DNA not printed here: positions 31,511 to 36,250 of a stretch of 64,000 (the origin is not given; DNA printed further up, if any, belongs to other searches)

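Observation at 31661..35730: Tandem FAAL-FAAL didomain with a single downstream ACP; the second FAAL carries a roughly 70-aa insertion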

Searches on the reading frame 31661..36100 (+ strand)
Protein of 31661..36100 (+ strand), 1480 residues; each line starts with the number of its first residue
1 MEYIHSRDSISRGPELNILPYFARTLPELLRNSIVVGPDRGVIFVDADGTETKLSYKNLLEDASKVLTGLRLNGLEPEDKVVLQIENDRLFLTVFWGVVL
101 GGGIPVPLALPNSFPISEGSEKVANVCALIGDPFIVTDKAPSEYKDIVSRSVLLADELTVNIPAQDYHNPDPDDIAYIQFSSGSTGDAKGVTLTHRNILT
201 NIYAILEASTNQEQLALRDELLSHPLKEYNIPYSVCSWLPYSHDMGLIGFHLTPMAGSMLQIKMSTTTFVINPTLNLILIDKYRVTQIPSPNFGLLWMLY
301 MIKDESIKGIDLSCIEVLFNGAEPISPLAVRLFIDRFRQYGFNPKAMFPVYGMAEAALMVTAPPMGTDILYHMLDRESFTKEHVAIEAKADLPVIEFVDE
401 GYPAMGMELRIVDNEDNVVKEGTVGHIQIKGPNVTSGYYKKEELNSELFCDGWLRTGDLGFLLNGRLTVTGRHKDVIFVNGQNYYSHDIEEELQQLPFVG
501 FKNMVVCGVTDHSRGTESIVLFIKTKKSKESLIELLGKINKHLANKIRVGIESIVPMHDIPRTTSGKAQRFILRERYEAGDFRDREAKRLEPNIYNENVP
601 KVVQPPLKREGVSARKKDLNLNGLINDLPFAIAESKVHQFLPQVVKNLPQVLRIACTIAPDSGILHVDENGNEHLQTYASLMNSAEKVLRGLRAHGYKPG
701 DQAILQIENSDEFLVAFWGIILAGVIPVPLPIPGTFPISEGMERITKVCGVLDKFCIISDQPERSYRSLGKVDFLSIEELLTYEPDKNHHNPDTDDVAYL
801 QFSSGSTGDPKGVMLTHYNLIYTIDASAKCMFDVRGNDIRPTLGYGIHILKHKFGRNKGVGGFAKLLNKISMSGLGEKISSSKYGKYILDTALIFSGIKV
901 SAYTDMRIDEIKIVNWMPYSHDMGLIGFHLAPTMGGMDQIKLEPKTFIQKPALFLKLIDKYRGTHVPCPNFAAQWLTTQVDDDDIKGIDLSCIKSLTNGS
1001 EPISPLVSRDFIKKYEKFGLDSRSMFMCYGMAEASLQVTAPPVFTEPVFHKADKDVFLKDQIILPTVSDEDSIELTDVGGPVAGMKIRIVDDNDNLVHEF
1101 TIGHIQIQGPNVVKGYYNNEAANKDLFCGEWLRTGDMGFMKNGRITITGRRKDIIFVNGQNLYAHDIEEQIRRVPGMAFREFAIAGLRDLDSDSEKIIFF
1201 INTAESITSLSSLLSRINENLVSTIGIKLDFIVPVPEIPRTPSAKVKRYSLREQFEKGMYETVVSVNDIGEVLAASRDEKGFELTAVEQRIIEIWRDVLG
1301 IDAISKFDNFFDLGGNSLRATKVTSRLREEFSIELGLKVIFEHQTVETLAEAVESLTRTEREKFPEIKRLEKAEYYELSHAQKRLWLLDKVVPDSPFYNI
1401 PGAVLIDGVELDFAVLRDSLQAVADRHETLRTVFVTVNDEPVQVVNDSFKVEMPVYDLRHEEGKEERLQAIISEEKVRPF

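Call 6: search_protein_families(library=ncbifam, proteins=[window:31661-36100:+], max_evalue=0.01)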
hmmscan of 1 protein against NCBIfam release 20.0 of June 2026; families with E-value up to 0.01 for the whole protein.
window:31661-36100:+ (1480 aa): 107 families (the best 25 are shown)
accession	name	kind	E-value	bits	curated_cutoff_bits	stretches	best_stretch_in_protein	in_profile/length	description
NF006624.1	PRK09192.1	subfamily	1.1e-187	624.8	600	3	41-582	31-565/567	fatty acyl-AMP ligase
NF005850.0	PRK07768.1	subfamily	4.2e-171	569.9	572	3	39-571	16-537/545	long-chain-fatty-acid--CoA ligase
NF004282.0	PRK05691.1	subfamily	1.8e-167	558.7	4090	3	905-1472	205-771/4334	non-ribosomal peptide synthase/polyketide synthase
NF004509.1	PRK05850.1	subfamily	1.9e-135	452.4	775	3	45-583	29-574/578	fatty-acid--AMP ligase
NF040633.1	FadD32_Coryne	exception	5.6e-114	381.6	875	3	172-578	200-613/614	FadD32-like long-chain-fatty-acid--AMP ligase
NF038337.1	FAAL_FadD21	exception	8.8e-107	358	1100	3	48-583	33-575/579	fatty-acid--AMP ligase FAAL21/FadD21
NF004837.0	PRK06187.1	subfamily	1.5e-106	356.7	476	5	153-581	150-526/531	long-chain-fatty-acid--CoA ligase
NF038338.1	FAAL_FadD28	exception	1.3e-101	340.8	1100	3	24-582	4-575/580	fatty-acid--AMP ligase FAAL28/FadD28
NF009124.0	PRK12476.1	subfamily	3.6e-99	332.6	922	3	152-582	171-609/612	fatty acyl-AMP ligase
NF038339.3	FAAL_FadD32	equivalog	2.9e-98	329.6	975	3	164-495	166-503/625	long-chain-fatty-acid--AMP ligase FadD32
NF004510.0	PRK05851.1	equivalog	9.8e-92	307.8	621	2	167-580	146-523/525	long-chain-fatty acid--ACP ligase MbtM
NF005702.0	PRK07514.1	subfamily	1.2e-77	261.4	558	4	401-578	325-501/506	malonyl-CoA synthase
NF005676.0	PRK07470.1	equivalog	1.8e-70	238.1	774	3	390-584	345-537/544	acyl-CoA synthetase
NF052580.1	Str24CoAsynCasG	equivalog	2e-69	234.4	750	3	13-570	30-543/548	steroid-24-oyl-CoA synthetase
NF004114.0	PRK05605.1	equivalog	9.6e-69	232.2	766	5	1077-1257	392-571/575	long-chain-fatty-acid--CoA ligase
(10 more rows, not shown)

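Call 8: find_homologous_proteins(query=window:31661-35770:+, max_evalue=1e-20)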
Query window:31661-35770:+ (1370 aa): 2547 proteins with E <= 1e-20 among 8000 candidates; the best 120 are listed.
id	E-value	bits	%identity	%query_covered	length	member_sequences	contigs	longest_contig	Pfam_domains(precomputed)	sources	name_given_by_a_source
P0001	0.0e+0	2806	88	99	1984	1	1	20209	PF00668.26,PF00550.32,PF00501.35,PF23024.2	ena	-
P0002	0.0e+0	1469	57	77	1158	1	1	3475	PF00501.35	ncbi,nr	ncbi:MAG: AMP-binding protein, partial [Thermodesulfobacteriota bacterium]|nr:AMP-binding protein [T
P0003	0.0e+0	1077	56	55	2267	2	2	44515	PF00668.26,PF00550.32,PF00501.35,PF13193.13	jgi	-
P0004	0.0e+0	1018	54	54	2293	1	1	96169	PF00668.26,PF00550.32,PF00501.35,PF13193.13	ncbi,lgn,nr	ncbi:MAG: amino acid adenylation domain-containing protein [Spirochaetota bacterium]|nr:amino acid a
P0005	1.8e-244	832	41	43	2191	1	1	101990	PF00668.26,PF04321.24,PF16363.12,PF00550.32,PF01073.26,PF00501.35,PF13193.13,PF07993.19,PF13460.13,PF01370.28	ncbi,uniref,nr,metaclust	ncbi:non-ribosomal peptide synthetase [Tumebacillus flagellatus]|uniref:Carrier domain-containing pr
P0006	1.3e-238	813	42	42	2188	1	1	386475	PF00668.26,PF04321.24,PF16363.12,PF00550.32,PF00501.35,PF13193.13,PF07993.19,PF13460.13,PF01370.28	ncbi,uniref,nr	ncbi:amino acid adenylation domain-containing protein [Tumebacillus sp. ITR2]|uniref:Amino acid aden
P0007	1.8e-237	809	43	42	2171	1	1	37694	PF00668.26,PF00550.32,PF00501.35,PF13193.13,PF07993.19,PF01370.28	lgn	-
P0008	1.2e-229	783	48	53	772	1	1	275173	PF00550.32,PF00501.35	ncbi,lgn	-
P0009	1.2e-229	783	48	53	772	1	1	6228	PF00550.32,PF00501.35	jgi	jgi:acyl-CoA synthetase (AMP-forming)/AMP-acid ligase II/acyl carrier protein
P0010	1.5e-228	780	48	54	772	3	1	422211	PF00550.32,PF00501.35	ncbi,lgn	ncbi:MAG TPA: non-ribosomal peptide synthetase [Desulfomonilia bacterium]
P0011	2.1e-227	776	48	53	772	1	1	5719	PF00550.32,PF00501.35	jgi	jgi:acyl-CoA synthetase (AMP-forming)/AMP-acid ligase II/acyl carrier protein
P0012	1.3e-226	773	47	54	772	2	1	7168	PF00550.32,PF00501.35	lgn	-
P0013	1.5e-225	770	38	41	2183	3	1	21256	PF00668.26,PF00550.32,PF00501.35,PF13193.13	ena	-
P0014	3.2e-203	696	38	40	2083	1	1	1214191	PF00668.26,PF00550.32,PF00501.35,PF13193.13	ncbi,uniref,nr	ncbi:non-ribosomal peptide synthetase [Chitinophaga rhizophila]|uniref:Amino acid adenylation domain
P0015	4.6e-203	695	37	40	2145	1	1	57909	PF00668.26,PF00550.32,PF00501.35,PF13193.13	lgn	-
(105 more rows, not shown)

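Call 14: find_encoding_contigs(protein=P0001, flank=10000, max_places=3)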
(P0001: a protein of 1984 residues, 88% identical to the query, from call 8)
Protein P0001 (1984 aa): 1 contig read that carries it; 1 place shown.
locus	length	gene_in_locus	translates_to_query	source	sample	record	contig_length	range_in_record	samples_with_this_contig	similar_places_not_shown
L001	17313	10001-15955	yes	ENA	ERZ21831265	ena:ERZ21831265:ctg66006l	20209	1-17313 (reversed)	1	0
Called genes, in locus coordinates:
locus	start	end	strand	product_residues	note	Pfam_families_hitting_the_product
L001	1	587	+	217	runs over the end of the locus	PF03588:Leu_Phe_trans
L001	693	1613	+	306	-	PF03976:PPK2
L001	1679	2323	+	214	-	PF01914:MarC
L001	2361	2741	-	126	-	-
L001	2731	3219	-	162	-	PF09723:Zn_ribbon_8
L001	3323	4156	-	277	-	PF00293:NUDIX (faint)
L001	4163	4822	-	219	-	PF24391:HD-CE (weak), PF01966:HD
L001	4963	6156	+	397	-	PF01053:Cys_Met_Meta_PP, PF00155:Aminotran_1_2, PF01041:DegT_DnrJ_EryC1 (faint), PF00266:Aminotran_5 (weak)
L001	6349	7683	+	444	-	PF00083:Sugar_tr, PF07690:MFS_1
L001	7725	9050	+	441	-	PF13347:MFS_2 (weak), PF00083:Sugar_tr, PF07690:MFS_1, PF03137:OATP (weak), PF07690:MFS_1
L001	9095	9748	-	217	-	PF00730:HhH-GPD, PF00633:HHH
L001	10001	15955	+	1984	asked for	PF00501:AMP-binding, PF23024:AMP-dom_DIP2-like (faint), PF00501:AMP-binding, PF00550:PP-binding, PF00668:Condensation, PF00501:AMP-binding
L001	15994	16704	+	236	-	PF00501:AMP-binding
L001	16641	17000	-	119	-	-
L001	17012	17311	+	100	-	?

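Call 15: find_encoding_contigs(protein=P0003, flank=10000, max_places=3)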
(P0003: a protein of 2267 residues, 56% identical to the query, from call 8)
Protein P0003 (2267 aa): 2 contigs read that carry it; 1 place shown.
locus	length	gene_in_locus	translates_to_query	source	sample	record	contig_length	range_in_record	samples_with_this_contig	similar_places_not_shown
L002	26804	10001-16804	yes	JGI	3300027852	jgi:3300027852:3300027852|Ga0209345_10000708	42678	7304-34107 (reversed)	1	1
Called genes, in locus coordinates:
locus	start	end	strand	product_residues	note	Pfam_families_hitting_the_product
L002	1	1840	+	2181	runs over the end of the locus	PF00109:ketoacyl-synt, PF02801:Ketoacyl-synt_C, PF16197:KAsynt_C_assoc, PF00698:Acyl_transf_1, PF00550:PP-binding (weak), PF08659:KR, PF00106:adh_short, PF13561:adh_short_C2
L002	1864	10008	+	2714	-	PF00109:ketoacyl-synt, PF02801:Ketoacyl-synt_C, PF16197:KAsynt_C_assoc (weak), PF00109:ketoacyl-synt, PF00698:Acyl_transf_1 (weak), PF07977:FabA, PF22818:ApeI-like (faint), PF07977:FabA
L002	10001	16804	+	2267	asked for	PF00501:AMP-binding, PF00550:PP-binding, PF00668:Condensation, PF00501:AMP-binding, PF13193:AMP-binding_C, PF00550:PP-binding, PF00668:Condensation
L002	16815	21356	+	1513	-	PF00668:Condensation, PF00501:AMP-binding, PF13193:AMP-binding_C, PF00550:PP-binding, PF00668:Condensation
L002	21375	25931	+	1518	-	PF00668:Condensation, PF00501:AMP-binding, PF13193:AMP-binding_C, PF00550:PP-binding, PF00668:Condensation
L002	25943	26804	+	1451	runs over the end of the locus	PF00668:Condensation, PF00501:AMP-binding, PF13193:AMP-binding_C, PF00550:PP-binding, PF01073:3Beta_HSD, PF01370:Epimerase, PF02719:Polysacc_synt_2 (weak), PF07993:NAD_binding_4, +1 more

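Call 16: find_encoding_contigs(protein=P0004, flank=10000, max_places=3)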
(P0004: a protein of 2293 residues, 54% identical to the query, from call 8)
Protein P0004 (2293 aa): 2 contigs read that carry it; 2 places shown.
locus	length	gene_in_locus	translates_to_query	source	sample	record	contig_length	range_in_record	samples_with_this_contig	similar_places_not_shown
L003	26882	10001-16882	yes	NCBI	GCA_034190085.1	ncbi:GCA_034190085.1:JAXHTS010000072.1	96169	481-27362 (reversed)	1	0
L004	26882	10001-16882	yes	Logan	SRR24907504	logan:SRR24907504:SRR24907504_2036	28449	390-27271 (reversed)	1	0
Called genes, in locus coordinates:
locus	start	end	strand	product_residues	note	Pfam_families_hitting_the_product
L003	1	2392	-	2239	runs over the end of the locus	PF00109:ketoacyl-synt, PF02801:Ketoacyl-synt_C, PF16197:KAsynt_C_assoc, PF00698:Acyl_transf_1, PF00550:PP-binding (weak), PF08659:KR, PF00106:adh_short, PF13561:adh_short_C2 (weak)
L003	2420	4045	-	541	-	PF03060:NMO (weak), PF21607:FabD_helical_ins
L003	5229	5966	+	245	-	PF01648:ACPS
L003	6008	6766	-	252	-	PF00149:Metallophos, PF12850:Metallophos_2 (faint)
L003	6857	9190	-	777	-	PF03176:MMPL, PF00873:ACR_tran (weak), PF12349:Sterol-sensing (faint), PF03176:MMPL, PF00873:ACR_tran (weak)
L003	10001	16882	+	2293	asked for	PF00501:AMP-binding, PF00550:PP-binding, PF00668:Condensation, PF00501:AMP-binding, PF13193:AMP-binding_C, PF00550:PP-binding, PF00668:Condensation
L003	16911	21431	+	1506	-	PF00668:Condensation, PF00501:AMP-binding, PF13193:AMP-binding_C, PF00550:PP-binding, PF00668:Condensation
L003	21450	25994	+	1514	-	PF00668:Condensation, PF00501:AMP-binding, PF13193:AMP-binding_C, PF00550:PP-binding, PF00668:Condensation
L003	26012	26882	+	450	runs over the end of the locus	PF00668:Condensation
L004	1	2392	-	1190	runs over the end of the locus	?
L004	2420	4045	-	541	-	PF03060:NMO (weak), PF21607:FabD_helical_ins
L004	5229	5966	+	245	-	PF01648:ACPS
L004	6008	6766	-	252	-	PF00149:Metallophos, PF12850:Metallophos_2 (faint)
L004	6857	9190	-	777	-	PF03176:MMPL, PF00873:ACR_tran (weak), PF12349:Sterol-sensing (faint), PF03176:MMPL, PF00873:ACR_tran (weak)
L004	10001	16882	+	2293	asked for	PF00501:AMP-binding, PF00550:PP-binding, PF00668:Condensation, PF00501:AMP-binding, PF13193:AMP-binding_C, PF00550:PP-binding, PF00668:Condensation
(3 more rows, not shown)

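Call 20: find_encoding_contigs(protein=P0002, flank=10000, max_places=3)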
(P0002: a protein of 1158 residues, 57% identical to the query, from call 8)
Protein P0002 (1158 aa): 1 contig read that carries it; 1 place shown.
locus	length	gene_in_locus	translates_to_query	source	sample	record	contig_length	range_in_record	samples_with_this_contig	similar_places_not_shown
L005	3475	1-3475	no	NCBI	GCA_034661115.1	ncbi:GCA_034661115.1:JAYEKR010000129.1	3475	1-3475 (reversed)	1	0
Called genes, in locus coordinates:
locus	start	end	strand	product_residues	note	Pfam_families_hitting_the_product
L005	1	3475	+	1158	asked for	PF00501:AMP-binding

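Call 21: find_encoding_contigs(protein=P0010, flank=10000, max_places=2)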
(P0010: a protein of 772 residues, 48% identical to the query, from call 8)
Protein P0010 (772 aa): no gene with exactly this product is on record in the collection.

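Call 46: find_encoding_contigs(protein=P0008, flank=10000, max_places=2)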
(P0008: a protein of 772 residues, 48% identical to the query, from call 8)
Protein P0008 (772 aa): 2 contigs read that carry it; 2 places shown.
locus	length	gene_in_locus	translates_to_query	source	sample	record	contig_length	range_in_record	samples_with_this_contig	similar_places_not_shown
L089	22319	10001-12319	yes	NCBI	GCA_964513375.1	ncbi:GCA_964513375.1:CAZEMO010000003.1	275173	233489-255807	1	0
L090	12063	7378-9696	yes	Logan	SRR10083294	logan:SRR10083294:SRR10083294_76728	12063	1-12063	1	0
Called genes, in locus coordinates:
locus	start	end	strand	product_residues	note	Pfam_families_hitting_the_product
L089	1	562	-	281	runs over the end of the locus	PF00795:CN_hydrolase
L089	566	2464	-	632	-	PF12633:Adenyl_cycl_N, PF01295:Adenylate_cycl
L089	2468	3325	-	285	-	PF01790:LGT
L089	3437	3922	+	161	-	PF02559:CarD_TRCF_RID, PF21095:CarD_C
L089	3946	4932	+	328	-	PF01850:PIN, PF18477:PIN_9 (weak), PF01938:TRAM (weak)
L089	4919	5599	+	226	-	PF01128:IspD, PF12804:NTP_transf_3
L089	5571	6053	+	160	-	PF02542:YgbB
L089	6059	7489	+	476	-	PF00133:tRNA-synt_1 (faint), PF01406:tRNA-synt_1e, PF09334:tRNA-synt_1g, PF01921:tRNA-synt_1f (weak), PF09334:tRNA-synt_1g (weak), PF09190:DALR_2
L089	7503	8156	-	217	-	PF00027:cNMP_binding, PF13545:HTH_Crp_2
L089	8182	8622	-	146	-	PF02566:OsmC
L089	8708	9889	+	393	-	PF07690:MFS_1, PF12832:MFS_1_like, PF07690:MFS_1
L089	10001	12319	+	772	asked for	PF00501:AMP-binding, PF00550:PP-binding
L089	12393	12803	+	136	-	PF07238:PilZ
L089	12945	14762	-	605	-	-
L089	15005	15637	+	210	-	-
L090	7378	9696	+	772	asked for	PF00501:AMP-binding, PF00550:PP-binding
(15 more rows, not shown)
